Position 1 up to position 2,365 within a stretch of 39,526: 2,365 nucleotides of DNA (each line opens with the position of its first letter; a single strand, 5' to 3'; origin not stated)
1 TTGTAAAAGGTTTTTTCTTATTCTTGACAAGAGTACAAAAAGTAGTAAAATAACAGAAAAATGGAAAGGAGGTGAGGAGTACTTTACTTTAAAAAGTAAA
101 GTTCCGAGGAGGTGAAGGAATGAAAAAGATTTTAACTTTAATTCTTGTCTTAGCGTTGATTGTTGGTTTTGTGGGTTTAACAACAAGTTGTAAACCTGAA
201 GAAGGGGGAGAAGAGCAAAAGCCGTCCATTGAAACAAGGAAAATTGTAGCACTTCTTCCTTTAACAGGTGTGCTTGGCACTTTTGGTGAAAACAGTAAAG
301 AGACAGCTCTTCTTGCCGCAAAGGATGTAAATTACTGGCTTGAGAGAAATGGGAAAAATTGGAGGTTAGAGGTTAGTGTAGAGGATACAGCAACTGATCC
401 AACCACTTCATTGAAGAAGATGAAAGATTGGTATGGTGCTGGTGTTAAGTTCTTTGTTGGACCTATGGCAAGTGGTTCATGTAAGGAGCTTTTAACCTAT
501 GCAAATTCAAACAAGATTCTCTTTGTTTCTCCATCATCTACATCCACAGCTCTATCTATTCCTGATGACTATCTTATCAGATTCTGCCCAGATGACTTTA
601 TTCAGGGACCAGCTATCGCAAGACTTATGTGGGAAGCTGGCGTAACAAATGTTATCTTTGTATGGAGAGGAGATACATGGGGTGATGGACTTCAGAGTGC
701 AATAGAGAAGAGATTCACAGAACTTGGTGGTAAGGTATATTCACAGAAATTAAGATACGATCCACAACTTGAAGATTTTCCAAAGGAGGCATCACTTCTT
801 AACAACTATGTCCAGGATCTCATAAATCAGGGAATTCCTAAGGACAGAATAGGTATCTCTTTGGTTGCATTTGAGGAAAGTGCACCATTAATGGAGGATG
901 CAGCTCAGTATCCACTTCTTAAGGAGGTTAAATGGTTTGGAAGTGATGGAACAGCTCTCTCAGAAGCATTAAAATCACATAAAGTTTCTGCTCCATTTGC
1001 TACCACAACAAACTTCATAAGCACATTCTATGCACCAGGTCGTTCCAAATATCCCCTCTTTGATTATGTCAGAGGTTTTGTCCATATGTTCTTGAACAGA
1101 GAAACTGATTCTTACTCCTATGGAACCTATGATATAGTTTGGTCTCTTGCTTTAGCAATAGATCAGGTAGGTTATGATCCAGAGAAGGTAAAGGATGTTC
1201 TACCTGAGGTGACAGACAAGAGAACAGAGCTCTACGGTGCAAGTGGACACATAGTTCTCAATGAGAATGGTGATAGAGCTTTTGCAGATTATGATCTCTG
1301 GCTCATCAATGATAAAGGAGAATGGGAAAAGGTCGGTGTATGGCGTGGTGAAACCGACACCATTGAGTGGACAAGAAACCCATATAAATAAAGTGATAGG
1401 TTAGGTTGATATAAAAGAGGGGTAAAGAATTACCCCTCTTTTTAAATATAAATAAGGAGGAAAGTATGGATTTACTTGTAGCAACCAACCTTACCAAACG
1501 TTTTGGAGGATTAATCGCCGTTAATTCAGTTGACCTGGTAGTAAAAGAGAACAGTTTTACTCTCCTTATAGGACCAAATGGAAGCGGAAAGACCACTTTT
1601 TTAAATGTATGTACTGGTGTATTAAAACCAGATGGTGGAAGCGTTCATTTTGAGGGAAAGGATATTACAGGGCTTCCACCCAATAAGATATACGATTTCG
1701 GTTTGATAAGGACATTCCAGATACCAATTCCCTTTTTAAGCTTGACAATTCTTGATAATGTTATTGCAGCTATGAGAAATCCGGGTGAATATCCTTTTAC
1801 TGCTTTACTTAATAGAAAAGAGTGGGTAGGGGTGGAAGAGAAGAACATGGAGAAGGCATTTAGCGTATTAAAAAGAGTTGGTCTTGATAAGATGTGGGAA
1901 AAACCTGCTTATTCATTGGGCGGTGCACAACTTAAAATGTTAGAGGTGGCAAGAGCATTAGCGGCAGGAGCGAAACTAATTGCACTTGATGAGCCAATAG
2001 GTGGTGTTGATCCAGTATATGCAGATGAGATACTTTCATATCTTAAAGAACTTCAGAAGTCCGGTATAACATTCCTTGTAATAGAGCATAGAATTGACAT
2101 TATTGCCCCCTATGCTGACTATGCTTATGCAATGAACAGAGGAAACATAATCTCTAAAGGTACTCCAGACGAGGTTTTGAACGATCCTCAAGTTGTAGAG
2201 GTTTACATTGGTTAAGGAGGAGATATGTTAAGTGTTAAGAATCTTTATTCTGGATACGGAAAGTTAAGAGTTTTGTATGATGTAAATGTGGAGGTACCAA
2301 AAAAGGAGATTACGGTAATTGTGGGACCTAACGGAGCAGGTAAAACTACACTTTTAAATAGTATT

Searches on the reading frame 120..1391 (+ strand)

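Call 38: search_protein_families(library=pfam, proteins=[window:120-1391:+], max_evalue=0.0001)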
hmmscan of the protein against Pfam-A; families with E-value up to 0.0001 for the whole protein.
window:120-1391:+ (423 aa): 2 families
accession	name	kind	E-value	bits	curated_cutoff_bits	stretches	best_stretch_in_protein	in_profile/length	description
PF01094.35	ANF_receptor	-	2.7e-33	115.9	25.4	1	60-397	3-351/353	Receptor family ligand binding region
PF13458.12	Peripla_BP_6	-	1e-26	94.9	31.7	1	41-365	3-312/343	Periplasmic binding protein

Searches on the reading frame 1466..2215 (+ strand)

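Call 38: search_protein_families(library=pfam, proteins=[window:1466-2215:+], max_evalue=0.0001)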
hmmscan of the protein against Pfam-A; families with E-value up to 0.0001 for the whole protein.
window:1466-2215:+ (249 aa): 4 families
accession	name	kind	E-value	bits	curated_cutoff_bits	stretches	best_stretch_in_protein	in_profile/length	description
PF00005.33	ABC_tran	-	1e-20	75.2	25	1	20-178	2-136/137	ABC transporter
PF12399.14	BCA_ABC_TP_C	-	3e-07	30.3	25.5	1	228-249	2-23/27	Branched-chain amino acid ATP-binding cassette transporter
PF13304.12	AAA_21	-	2.9e-05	24.7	27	0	31-48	1-18/304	AAA domain, putative AbiEii toxin, Type IV TA system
PF13555.12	AAA_29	-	3.2e-05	24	27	1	24-61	17-53/61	P-loop containing region of AAA domain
